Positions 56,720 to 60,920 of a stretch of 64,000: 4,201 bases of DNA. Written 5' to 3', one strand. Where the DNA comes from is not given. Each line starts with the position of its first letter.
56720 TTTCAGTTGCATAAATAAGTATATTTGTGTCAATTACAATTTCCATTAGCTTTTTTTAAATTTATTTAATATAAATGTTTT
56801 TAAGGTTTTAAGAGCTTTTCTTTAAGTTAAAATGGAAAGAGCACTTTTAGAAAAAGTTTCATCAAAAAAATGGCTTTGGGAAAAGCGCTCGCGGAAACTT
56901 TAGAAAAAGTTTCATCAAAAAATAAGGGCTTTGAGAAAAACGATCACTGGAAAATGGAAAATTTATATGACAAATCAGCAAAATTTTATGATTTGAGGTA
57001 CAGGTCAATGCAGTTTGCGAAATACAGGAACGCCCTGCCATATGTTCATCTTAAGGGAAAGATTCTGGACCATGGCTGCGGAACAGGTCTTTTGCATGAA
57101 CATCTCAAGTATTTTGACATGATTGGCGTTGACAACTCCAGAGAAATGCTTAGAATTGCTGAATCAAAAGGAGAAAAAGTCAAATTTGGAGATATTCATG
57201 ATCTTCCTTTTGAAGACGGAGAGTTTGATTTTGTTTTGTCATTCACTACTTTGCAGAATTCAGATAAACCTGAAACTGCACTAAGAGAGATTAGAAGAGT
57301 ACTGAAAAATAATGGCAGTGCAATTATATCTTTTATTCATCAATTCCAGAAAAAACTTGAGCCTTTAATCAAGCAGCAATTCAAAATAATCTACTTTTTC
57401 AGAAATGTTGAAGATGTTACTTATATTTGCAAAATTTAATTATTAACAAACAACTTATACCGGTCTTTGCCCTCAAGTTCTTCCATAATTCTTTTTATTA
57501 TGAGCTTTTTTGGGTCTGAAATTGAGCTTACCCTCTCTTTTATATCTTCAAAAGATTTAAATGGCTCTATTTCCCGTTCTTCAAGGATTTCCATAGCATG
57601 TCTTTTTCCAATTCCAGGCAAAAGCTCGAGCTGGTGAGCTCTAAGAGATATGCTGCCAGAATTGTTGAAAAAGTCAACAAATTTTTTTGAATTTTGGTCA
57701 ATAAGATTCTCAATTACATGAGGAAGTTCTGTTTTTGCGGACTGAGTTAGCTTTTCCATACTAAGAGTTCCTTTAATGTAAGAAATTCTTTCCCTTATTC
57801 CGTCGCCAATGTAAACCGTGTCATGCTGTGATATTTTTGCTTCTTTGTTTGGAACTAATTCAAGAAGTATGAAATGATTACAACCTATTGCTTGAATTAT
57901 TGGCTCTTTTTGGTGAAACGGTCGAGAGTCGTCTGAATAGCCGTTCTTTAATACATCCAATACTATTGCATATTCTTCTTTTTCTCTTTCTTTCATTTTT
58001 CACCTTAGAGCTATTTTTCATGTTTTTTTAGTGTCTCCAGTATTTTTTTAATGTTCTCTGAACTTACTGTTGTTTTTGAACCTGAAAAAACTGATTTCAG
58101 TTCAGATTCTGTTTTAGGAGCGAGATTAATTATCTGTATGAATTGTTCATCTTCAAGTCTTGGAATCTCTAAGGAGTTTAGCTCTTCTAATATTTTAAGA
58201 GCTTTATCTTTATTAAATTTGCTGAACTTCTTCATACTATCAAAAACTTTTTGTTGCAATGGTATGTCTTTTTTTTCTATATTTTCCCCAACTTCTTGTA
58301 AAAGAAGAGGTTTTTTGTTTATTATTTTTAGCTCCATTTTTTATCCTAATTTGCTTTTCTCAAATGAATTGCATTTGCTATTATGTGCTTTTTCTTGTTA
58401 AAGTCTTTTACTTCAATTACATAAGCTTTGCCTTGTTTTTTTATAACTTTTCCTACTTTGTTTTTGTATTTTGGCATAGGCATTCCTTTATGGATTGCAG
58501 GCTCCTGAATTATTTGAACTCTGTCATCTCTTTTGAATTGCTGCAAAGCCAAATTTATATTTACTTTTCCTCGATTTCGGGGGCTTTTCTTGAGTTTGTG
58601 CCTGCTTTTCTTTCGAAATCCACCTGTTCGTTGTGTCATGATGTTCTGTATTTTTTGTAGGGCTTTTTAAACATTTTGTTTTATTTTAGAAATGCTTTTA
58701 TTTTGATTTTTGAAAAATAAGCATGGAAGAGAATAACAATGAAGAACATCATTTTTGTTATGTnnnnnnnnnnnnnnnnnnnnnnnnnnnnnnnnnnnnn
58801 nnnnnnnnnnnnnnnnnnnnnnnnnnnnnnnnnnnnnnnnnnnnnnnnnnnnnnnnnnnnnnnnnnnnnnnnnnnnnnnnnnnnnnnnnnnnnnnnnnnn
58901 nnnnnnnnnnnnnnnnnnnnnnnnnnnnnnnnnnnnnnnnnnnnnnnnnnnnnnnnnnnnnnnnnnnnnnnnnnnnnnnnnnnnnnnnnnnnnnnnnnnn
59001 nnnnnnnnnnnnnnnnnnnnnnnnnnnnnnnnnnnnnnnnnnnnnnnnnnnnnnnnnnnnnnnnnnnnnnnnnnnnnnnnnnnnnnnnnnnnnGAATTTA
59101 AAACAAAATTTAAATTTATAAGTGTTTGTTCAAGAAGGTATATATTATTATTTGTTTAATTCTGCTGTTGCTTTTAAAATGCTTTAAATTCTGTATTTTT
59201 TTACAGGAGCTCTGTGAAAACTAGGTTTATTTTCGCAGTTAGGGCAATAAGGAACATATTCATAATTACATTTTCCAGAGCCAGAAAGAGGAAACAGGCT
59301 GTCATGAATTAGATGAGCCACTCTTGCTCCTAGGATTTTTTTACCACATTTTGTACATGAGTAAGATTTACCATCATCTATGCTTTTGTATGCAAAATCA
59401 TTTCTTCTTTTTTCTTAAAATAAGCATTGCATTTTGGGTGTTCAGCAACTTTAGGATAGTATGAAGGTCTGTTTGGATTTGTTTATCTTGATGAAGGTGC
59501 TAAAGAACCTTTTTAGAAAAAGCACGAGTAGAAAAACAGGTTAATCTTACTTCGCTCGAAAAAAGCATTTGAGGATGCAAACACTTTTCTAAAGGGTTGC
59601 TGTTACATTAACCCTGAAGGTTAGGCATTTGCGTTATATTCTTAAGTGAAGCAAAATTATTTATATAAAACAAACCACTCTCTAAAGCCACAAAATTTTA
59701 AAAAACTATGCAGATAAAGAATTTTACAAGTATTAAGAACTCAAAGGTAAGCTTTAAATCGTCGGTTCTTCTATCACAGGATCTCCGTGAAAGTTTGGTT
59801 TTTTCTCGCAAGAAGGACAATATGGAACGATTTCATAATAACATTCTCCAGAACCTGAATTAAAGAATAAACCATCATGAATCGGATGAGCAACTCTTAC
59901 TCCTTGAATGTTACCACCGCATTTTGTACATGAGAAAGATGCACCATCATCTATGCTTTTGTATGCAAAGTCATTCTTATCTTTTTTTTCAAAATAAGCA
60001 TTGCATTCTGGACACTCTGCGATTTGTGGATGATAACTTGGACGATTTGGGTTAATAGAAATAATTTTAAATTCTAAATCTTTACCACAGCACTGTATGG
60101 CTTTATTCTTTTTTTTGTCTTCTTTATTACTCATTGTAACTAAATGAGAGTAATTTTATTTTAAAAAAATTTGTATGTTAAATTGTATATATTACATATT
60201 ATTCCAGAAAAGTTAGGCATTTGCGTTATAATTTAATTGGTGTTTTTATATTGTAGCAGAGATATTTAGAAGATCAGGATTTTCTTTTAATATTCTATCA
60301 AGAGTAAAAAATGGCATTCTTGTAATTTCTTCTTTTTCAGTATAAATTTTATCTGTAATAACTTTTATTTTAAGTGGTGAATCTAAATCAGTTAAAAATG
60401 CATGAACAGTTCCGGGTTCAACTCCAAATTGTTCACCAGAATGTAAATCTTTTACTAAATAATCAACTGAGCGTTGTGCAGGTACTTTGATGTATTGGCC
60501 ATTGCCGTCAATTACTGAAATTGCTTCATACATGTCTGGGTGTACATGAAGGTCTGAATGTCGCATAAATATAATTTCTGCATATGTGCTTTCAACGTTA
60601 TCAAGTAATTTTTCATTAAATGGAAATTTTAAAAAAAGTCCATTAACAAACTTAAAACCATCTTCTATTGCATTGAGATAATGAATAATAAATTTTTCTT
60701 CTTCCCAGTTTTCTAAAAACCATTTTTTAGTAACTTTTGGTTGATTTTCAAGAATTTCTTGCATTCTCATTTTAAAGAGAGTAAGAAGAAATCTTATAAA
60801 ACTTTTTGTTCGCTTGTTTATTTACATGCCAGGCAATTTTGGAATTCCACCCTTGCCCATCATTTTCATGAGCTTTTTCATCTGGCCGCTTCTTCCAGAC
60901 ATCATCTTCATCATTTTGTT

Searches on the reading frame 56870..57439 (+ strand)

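Call 18: search_protein_families(library=pfam, proteins=[window:56870-57439:+])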
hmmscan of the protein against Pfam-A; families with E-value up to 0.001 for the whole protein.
window:56870-57439:+ (189 aa): 9 families
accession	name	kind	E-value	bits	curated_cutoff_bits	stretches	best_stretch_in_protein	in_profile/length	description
PF08241.18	Methyltransf_11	-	4.5e-23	82.1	21.2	1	66-153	1-95/95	Methyltransferase domain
PF13649.12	Methyltransf_25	-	2.1e-18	67.2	27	1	65-149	1-97/97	Methyltransferase domain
PF13847.12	Methyltransf_31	-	1.9e-16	60.5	27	1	63-162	5-117/145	Methyltransferase domain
PF13489.12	Methyltransf_23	-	1.7e-12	47.8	27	1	55-157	16-120/164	Methyltransferase domain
PF08242.18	Methyltransf_12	-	2.1e-10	41.7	30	1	66-149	1-96/98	Methyltransferase domain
PF07021.18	MetW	-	1.8e-09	37.9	21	1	57-155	9-109/193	Methionine biosynthesis protein MetW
PF01209.24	Ubie_methyltran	-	2.4e-09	37.4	20.1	1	60-173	46-168/233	ubiE/COQ5 methyltransferase family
PF05219.18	DREV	-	3.7e-05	23.4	26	1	62-164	95-197/265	DREV methyltransferase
PF05148.21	Methyltransf_8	-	0.00018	21.9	27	1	64-164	75-167/219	Hypothetical methyltransferase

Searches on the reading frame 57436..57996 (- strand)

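Call 72: search_protein_families(library=pfam, proteins=[window:57436-57996:-], max_evalue=0.001)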
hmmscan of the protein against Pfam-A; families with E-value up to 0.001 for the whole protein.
window:57436-57996:- (186 aa): 3 families
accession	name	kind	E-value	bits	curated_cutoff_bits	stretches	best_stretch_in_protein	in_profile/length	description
PF04919.18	DUF655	-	1.2e-64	218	22.2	1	7-184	2-180/181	Protein of unknown function (DUF655)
PF14579.12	HHH_6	-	6.3e-05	23.6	25.6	1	124-158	28-63/90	Helix-hairpin-helix motif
PF12836.13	HHH_3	-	0.00038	20.9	27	1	120-154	13-48/65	Helix-hairpin-helix motif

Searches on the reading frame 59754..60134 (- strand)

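Call 19: search_protein_families(library=pfam, proteins=[window:59754-60134:-])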
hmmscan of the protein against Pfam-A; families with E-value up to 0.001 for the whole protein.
window:59754-60134:- (126 aa): 1 family
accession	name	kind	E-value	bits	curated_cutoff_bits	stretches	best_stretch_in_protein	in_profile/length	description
PF25017.1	zf-C2HC_3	-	9.2e-05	22.7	24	1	49-80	6-37/47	C2HC zinc finger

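Call 83: search_protein_families(library=phrogs, proteins=[window:59754-60134:-], max_evalue=0.01)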
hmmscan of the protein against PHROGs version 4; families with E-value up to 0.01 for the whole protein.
window:59754-60134:- (126 aa): 0 families

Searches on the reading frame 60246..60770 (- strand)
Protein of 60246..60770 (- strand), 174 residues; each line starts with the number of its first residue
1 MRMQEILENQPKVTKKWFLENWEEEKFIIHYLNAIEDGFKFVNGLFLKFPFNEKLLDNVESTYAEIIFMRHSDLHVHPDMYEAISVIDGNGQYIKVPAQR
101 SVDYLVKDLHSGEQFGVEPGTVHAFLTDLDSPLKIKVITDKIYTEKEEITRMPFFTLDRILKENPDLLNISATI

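Call 19: search_protein_families(library=pfam, proteins=[window:60246-60770:-])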
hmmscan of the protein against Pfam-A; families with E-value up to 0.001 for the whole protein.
window:60246-60770:- (174 aa): 1 family
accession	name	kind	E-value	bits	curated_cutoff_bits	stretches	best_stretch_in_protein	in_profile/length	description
PF07883.17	Cupin_2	-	8.7e-05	22.6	27.2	1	73-135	12-66/70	Cupin domain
